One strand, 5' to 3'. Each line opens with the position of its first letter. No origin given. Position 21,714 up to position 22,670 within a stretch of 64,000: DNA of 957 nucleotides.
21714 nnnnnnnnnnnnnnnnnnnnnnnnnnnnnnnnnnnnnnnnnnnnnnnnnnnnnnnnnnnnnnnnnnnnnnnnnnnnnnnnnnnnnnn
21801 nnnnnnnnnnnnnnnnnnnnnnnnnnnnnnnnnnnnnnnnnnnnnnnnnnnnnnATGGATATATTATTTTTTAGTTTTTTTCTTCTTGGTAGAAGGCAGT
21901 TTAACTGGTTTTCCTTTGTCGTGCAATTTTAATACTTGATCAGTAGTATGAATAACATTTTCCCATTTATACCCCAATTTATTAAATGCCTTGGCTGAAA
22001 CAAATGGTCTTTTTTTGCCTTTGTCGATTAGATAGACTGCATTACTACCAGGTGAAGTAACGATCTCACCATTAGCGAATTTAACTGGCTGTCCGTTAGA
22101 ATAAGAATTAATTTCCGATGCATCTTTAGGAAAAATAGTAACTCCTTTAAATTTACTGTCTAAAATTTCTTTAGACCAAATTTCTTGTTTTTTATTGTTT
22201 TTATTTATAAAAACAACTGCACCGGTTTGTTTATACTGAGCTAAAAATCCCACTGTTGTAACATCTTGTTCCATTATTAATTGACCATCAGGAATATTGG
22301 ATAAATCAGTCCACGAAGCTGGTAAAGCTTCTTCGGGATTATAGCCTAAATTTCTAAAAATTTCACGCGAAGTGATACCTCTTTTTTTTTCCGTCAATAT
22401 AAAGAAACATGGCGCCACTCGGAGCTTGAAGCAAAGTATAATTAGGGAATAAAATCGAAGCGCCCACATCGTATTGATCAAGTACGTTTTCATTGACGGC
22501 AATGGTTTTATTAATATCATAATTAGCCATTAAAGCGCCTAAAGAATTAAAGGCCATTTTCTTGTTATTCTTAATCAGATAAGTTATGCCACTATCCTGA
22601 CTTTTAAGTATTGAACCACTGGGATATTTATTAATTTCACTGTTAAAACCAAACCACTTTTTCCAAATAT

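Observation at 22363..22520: Frameshift at an A9 homopolymer splits the embedded secreted-protein gene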

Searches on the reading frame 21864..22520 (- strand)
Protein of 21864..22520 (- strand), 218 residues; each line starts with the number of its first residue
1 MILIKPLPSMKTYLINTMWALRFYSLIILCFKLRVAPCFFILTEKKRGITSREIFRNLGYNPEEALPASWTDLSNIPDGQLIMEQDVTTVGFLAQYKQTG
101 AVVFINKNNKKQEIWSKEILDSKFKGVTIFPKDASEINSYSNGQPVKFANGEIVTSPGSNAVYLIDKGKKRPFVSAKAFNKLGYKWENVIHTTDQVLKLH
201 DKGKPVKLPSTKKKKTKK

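Call 42: list_cluster_members(proteins=[P0003, window:21864-22520:-, window:21864-22493:-, window:21864-22469:-])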
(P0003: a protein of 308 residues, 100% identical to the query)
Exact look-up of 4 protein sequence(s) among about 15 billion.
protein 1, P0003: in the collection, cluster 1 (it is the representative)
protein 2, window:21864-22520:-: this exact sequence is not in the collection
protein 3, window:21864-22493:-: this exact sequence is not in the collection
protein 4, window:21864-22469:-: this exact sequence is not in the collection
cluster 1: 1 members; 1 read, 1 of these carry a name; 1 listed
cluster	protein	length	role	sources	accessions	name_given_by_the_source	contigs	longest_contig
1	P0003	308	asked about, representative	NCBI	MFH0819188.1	MAG: hypothetical protein V1898_04300 [Patescibacteria group bacterium]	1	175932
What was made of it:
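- The downstream piece with any of the three ATG starts tried is not in the protein collection (call 42).
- Tried and rejected: The downstream piece with three candidate starts is not in the collection (call 42).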
